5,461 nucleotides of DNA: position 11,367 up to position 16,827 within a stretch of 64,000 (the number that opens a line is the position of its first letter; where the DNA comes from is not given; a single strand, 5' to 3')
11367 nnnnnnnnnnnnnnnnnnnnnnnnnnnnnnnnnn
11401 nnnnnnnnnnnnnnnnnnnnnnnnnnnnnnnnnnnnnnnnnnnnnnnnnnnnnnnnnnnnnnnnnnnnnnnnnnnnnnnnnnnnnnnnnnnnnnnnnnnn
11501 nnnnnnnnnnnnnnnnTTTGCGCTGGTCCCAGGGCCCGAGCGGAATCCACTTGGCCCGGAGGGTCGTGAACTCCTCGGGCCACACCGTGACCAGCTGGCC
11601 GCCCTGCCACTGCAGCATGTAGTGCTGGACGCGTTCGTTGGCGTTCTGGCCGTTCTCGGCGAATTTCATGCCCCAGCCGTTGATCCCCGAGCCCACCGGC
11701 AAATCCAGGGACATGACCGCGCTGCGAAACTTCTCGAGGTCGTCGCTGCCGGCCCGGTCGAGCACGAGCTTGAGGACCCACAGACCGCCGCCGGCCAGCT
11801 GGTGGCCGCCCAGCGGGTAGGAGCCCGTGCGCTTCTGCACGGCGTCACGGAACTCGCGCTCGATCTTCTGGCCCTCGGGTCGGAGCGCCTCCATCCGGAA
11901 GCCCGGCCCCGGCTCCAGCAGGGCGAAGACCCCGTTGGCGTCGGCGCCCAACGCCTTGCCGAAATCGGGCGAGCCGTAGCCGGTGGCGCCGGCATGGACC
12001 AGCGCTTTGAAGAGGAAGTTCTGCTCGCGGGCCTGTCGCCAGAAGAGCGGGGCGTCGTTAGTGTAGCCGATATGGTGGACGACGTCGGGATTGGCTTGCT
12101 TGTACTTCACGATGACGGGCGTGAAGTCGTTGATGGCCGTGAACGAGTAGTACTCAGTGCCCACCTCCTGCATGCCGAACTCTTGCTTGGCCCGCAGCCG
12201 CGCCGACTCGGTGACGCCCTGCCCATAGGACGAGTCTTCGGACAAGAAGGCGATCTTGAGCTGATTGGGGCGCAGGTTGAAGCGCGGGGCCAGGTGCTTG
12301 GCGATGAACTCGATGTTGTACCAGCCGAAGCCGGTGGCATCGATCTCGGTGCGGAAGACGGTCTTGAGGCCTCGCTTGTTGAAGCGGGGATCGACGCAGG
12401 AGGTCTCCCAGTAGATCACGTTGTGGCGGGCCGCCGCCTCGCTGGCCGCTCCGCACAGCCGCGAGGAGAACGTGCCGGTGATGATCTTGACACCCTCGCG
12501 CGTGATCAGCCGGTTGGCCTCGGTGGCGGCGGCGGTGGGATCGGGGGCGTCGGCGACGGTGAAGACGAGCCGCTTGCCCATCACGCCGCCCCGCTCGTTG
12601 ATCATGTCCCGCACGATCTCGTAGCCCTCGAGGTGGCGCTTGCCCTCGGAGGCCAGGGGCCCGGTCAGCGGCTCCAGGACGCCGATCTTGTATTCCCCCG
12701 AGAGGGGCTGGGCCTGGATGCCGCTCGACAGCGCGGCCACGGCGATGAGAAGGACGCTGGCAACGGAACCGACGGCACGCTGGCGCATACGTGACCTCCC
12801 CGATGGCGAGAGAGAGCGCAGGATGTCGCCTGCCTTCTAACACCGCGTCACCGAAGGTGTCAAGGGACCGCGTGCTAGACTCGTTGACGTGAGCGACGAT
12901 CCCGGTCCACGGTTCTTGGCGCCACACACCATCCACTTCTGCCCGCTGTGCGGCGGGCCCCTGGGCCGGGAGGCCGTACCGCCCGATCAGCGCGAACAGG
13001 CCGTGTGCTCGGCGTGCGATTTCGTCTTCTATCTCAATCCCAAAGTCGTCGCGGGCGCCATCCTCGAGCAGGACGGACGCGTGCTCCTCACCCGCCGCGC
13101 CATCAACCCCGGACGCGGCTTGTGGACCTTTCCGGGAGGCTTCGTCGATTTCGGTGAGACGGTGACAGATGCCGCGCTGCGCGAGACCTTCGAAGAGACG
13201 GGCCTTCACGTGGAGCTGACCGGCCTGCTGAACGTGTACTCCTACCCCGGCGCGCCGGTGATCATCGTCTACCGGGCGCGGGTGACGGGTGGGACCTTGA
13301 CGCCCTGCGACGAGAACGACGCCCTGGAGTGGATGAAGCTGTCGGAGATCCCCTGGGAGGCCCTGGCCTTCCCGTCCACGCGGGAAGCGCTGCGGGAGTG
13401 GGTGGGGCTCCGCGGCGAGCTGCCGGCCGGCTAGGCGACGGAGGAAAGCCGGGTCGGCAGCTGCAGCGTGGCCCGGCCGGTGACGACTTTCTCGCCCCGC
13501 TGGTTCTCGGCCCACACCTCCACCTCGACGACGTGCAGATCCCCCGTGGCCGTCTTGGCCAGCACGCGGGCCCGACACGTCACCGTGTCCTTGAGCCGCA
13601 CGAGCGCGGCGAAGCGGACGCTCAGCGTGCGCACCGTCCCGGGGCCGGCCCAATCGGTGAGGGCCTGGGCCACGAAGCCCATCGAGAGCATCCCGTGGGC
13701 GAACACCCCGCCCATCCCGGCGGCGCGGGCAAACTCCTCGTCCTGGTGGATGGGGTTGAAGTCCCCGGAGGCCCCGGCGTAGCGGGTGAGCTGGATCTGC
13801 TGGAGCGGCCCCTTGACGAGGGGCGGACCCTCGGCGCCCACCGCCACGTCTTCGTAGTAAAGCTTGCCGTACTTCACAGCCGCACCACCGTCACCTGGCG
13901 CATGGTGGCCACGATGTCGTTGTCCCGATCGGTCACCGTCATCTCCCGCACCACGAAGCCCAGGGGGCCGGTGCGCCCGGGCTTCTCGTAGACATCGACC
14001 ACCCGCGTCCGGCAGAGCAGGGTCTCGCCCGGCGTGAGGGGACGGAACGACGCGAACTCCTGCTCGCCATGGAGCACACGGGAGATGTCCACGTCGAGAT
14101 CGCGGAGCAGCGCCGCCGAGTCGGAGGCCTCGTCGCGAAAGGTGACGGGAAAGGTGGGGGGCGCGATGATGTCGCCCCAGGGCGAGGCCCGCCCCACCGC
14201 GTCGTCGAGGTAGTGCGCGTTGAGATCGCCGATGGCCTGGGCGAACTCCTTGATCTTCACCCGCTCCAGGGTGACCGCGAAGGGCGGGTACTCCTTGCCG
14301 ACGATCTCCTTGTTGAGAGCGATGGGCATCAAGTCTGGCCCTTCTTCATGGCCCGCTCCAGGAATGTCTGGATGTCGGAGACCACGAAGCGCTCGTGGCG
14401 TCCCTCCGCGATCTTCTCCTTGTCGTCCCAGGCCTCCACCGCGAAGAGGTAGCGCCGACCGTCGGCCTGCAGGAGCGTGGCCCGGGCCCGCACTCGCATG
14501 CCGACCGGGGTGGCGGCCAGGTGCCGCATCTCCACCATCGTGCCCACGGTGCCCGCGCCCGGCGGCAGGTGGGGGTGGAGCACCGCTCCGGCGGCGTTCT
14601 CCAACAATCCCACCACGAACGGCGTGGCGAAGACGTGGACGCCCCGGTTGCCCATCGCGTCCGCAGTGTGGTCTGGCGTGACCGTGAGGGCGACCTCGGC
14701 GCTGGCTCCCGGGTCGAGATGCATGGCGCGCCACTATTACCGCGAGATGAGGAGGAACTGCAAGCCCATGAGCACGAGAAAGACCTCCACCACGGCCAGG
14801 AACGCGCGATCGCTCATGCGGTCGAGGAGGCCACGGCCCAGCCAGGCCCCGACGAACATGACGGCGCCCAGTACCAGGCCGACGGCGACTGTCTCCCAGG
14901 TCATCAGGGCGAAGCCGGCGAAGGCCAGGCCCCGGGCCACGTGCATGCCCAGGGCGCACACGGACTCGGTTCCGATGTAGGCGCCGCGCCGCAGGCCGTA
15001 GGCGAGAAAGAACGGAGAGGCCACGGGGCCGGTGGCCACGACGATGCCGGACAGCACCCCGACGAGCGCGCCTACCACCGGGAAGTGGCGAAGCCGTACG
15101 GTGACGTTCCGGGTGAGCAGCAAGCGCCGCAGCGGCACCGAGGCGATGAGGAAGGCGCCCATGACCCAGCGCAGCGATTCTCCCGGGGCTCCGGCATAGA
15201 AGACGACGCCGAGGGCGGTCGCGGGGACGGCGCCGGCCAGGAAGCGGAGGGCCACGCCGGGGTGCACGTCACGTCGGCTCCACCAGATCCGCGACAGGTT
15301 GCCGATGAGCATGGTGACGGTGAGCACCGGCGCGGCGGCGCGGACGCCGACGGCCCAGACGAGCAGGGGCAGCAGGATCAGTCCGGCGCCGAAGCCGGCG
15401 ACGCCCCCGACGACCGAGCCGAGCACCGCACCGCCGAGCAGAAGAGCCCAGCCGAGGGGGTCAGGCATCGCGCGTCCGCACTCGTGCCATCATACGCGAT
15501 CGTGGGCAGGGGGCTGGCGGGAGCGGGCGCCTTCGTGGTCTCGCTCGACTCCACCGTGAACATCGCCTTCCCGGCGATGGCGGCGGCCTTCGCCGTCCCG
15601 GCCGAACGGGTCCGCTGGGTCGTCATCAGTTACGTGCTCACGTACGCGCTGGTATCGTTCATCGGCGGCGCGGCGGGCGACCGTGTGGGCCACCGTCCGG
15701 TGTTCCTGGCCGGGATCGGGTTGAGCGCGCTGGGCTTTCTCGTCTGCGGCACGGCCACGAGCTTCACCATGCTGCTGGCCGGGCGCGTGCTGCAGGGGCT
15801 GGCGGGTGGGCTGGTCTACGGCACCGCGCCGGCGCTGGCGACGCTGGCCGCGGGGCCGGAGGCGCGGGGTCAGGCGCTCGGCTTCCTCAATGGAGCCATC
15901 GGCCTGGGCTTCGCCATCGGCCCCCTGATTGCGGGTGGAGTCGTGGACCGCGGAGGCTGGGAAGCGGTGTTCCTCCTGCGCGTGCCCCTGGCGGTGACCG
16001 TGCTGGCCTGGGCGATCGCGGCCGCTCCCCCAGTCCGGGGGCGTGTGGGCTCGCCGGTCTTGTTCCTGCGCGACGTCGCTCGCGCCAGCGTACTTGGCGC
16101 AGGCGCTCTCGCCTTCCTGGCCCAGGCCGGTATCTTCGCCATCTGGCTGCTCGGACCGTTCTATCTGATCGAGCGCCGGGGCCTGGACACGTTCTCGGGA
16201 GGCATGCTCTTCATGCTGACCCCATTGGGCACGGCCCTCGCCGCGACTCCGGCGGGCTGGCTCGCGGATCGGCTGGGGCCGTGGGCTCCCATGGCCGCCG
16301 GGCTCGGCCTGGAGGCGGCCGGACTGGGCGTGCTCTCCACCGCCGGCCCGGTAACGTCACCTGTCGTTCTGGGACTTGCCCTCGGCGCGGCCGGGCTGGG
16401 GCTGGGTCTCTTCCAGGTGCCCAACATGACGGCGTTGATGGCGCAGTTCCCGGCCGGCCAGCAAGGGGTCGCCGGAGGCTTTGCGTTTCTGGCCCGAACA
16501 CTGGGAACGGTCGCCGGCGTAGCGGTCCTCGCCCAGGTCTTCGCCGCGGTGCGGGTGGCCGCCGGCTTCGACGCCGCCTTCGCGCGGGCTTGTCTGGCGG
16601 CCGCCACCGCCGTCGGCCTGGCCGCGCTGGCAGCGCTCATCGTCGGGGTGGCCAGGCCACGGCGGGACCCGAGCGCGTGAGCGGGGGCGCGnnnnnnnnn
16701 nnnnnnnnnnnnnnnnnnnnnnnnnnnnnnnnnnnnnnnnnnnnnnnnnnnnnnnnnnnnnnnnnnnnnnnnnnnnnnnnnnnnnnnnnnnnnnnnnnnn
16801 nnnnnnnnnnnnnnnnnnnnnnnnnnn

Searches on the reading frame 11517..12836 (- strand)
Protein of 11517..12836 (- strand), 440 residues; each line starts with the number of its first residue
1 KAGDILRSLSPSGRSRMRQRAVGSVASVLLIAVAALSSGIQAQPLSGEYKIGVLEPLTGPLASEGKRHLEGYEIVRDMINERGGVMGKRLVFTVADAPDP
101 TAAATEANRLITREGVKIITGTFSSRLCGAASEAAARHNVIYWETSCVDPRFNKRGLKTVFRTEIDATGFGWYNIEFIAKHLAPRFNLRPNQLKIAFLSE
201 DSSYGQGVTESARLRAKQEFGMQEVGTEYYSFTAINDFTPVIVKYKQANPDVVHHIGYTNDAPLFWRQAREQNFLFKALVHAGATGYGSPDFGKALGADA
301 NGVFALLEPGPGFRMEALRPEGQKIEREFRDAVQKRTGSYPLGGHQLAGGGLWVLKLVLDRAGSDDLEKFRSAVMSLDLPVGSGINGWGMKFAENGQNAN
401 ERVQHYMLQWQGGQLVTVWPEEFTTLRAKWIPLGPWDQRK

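Call 22: search_protein_families(library=pfam, proteins=[window:11517-12836:-], max_evalue=0.00001)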
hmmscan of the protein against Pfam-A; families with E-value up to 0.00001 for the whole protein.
window:11517-12836:- (440 aa): 2 families
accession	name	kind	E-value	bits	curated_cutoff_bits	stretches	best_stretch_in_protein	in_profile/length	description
PF13458.12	Peripla_BP_6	-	3.8e-45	155.5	31.7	1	49-411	2-339/343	Periplasmic binding protein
PF13433.12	Peripla_BP_5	-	5.7e-12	45.8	27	1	50-126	2-79/363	Periplasmic binding protein domain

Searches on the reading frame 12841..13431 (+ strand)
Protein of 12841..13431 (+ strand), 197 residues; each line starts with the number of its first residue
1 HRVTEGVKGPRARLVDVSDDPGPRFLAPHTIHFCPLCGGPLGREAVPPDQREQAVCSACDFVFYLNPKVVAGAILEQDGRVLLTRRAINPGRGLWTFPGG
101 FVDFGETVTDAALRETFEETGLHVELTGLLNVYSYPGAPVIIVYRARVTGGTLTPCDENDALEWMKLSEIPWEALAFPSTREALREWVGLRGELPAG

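Call 23: search_protein_families(library=pfam, proteins=[window:12841-13431:+], max_evalue=0.00001)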
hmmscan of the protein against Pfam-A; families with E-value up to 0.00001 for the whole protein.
window:12841-13431:+ (197 aa): 3 families
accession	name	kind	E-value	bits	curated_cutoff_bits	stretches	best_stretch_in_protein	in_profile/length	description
PF00293.34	NUDIX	-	5.8e-24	85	21.1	1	69-180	5-127/134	NUDIX domain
PF14803.11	Zn_ribbon_Nudix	-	4e-09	36.7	25.6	1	33-64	2-33/34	Nudix N-terminal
PF14815.12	NUDIX_4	-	4.5e-07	30.1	35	1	71-180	2-106/113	NUDIX domain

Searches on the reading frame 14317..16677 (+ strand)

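Call 22: search_protein_families(library=pfam, proteins=[window:14317-16677:+], max_evalue=0.00001)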
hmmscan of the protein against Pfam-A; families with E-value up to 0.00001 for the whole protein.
window:14317-16677:+ (787 aa): 3 families
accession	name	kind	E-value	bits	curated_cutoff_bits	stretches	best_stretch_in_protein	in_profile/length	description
PF07690.21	MFS_1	-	1.7e-46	159.2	33.4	1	404-734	4-346/347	Major Facilitator Superfamily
PF00083.30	Sugar_tr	-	1.7e-11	44.1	22.3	1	429-567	45-189/452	Sugar (and other) transporter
PF12832.13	MFS_1_like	-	9.9e-07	28.6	25.2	1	454-553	271-372/373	MFS_1 like family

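Call 44: search_protein_families(library=ncbifam, proteins=[window:14317-16677:+], max_evalue=0.00001)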
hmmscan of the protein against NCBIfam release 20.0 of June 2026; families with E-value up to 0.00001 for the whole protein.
window:14317-16677:+ (787 aa): 41 families (the best 25 are shown)
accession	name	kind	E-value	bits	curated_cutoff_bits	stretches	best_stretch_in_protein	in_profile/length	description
TIGR00711.1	efflux_EmrB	subfamily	7.3e-33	114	230.2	2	403-567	9-174/485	DHA2 family efflux MFS transporter permease subunit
NF000025.1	MFS_efflux_tcmA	exception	7.6e-23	81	999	1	402-564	32-195/538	tetracenomycin C efflux MFS transporter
NF007799.0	PRK10504.1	subfamily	1.4e-17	63.7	426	1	404-561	18-176/471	multidrug transporter subunit MdtD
NF008654.0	PRK11652.1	equivalog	5.1e-17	61.8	479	1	417-565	31-179/397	multidrug efflux MFS transporter EmrD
NF000391.1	EmrB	exception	9.8e-16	57.5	925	1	405-567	20-183/501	multidrug efflux MFS transporter permease subunit EmrB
TIGR00880.1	2_A_01_02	superfamily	1.4e-14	54.4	131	1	439-565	3-133/141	multidrug resistance protein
NF011571.1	PRK14995.1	subfamily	1.8e-14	53.3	701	1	408-578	18-190/493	SmvA family efflux MFS transporter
NF040895.2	MFS_effux_SdrM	equivalog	2.3e-13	50.1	550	1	412-566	23-176/441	multidrug efflux MFS transporter SdrM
NF000060.1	MFS_efflux_LmrB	exception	1.6e-12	47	800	1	405-569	27-191/479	lincomycin efflux MFS transporter Lmr(B)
NF012169.0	qepA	equivalog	2.5e-12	46.2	1075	1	405-566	30-193/511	fluoroquinolone efflux MFS transporter QepA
NF000218.1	FexA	exception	3.2e-12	45.8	900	1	413-574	39-200/475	chloramphenicol/florfenicol efflux MFS transporter FexA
NF012175.1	tet_MFS_L_K_45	equivalog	4.7e-12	45.4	650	1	407-562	12-168/444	Tet(L)/Tet(K)/Tet(45) family tetracycline efflux MFS transporter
NF000089.1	qac_MFS_AB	exception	8.9e-12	44.5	900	1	405-562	28-187/514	QacA/B family quaternary ammonium compound efflux MFS transporter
NF000095.1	tet_MFS_OtrB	exception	2.4e-11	42.9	999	1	405-563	35-199/563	oxytetracycline resistance efflux MFS transporter OtrB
NF012183.0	tet_MFS_K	exception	8.9e-11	41.4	925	1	406-561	25-181/459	tetracycline efflux MFS transporter Tet(K)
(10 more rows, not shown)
